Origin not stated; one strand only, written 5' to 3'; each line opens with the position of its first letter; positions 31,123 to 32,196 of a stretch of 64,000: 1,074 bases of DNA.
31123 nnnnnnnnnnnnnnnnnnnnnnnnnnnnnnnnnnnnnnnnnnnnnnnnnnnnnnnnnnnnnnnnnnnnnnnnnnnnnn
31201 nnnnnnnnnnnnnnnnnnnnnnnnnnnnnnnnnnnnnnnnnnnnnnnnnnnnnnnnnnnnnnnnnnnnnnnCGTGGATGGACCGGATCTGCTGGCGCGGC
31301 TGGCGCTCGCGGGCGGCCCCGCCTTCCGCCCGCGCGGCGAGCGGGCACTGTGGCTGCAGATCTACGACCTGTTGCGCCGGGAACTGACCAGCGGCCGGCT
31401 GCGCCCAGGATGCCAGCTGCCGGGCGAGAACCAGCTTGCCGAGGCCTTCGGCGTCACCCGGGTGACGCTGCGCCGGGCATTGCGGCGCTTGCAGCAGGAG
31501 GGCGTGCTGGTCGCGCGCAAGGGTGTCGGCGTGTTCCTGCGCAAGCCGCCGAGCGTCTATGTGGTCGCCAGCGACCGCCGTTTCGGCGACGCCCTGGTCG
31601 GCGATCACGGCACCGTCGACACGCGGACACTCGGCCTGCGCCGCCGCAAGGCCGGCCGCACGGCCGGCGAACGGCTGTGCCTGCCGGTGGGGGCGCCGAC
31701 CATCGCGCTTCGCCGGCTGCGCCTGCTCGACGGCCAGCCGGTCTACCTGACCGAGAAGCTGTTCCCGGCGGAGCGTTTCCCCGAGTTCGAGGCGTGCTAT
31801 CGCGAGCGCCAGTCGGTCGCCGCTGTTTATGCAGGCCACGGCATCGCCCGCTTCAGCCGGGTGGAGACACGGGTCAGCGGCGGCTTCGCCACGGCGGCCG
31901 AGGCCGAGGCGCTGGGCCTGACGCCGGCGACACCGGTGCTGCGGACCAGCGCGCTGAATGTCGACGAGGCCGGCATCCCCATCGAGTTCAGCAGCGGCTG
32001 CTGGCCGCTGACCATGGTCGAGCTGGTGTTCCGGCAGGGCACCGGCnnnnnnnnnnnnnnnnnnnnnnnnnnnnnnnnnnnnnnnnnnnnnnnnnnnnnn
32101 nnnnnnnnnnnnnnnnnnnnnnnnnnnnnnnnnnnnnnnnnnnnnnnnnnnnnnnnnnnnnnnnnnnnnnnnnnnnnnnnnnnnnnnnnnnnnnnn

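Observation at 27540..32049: phnDCE transporter with phnM and a GntR regulator but without the C-P lyase core genes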

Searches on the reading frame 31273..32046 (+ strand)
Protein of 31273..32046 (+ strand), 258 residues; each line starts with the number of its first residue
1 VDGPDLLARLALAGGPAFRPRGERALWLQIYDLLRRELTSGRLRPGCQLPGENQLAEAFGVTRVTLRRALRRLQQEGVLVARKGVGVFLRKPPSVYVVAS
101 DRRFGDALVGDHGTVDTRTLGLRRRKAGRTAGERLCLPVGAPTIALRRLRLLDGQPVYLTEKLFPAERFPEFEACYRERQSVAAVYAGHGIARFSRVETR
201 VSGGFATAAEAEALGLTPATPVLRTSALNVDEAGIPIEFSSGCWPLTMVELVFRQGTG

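Call 5: search_protein_families(library=ncbifam, proteins=[window:31273-32046:+], max_evalue=0.00001)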
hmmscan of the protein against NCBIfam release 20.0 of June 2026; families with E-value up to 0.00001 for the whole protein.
seq(258 aa): 23 families
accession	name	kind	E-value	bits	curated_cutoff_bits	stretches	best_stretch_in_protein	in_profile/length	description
TIGR02325.1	C_P_lyase_phnF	equivalog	5.6e-48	163.5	156.8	1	24-253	7-236/238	phosphonate metabolism transcriptional regulator PhnF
TIGR02018.2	his_ut_repres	equivalog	5.4e-24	84.8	220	1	28-225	2-197/226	histidine utilization transcriptional repressor HutC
TIGR03337.1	phnR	equivalog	1.4e-22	80.5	296.75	1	27-244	3-219/231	phosphonate utilization transcriptional regulator PhnR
NF007486.0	PRK10079.1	equivalog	3.1e-21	76.2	363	1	29-251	16-237/241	phosphonate metabolism transcriptional regulator PhnF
NF008491.0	PRK11402.1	subfamily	1.1e-18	67.7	269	1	24-189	10-174/243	GntR family transcriptional regulator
NF007292.0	PRK09764.1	equivalog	5.6e-16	58.5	281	1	22-173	2-153/240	GntR family transcriptional regulator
NF007741.0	PRK10421.1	equivalog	2.6e-13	50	311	1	31-93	13-75/262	transcriptional regulator LldR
NF052441.1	TransRegRv0792c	equivalog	5.8e-13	48.7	400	1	21-238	12-229/260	Rv0792c family HTH-type transcriptional regulator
NF041547.1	GntR_LSA1692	equivalog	2.5e-12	46.9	275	1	26-237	2-212/233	GntR family transcriptional regulator, LSA1692 subfamily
TIGR02404.1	trehalos_R_Bsub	equivalog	3.7e-12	46.4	211.95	1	29-169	4-146/233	trehalose operon repressor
NF052290.2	MocR_like_YczR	exception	1.1e-11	44.2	487.4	1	23-95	17-89/458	MocR-like transcription factor YczR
NF052282.1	PLP_TF_PdxR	equivalog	1.8e-11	43.8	320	1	26-91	2-67/448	MocR-like pyridoxine biosynthesis transcription factor PdxR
NF011575.0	PRK14999.1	equivalog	9.4e-11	41.5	424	1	35-223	22-208/241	histidine utilization repressor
NF007001.0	PRK09464.1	equivalog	2.6e-09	37.1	330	1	34-91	19-76/254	pyruvate dehydrogenase complex transcriptional repressor PdhR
NF052281.1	rhizopine_MocR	equivalog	3e-08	32.8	650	1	24-91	17-84/479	rhizopine catabolism transcriptional regulator MocR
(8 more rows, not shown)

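Call 6: search_protein_families(library=pfam, proteins=[window:31273-32046:+], max_evalue=0.00001)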
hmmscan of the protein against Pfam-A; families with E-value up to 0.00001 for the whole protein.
seq(258 aa): 3 families
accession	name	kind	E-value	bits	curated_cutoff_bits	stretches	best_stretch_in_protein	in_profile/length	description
PF07702.18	UTRA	-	6.4e-24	84.8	23.8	1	114-246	5-137/141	UTRA domain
PF00392.27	GntR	-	1.1e-21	76.7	27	1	29-88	4-63/64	Bacterial regulatory proteins, gntR family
PF13545.12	HTH_Crp_2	-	2.2e-06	28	27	1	53-84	26-56/70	Crp-like helix-turn-helix domain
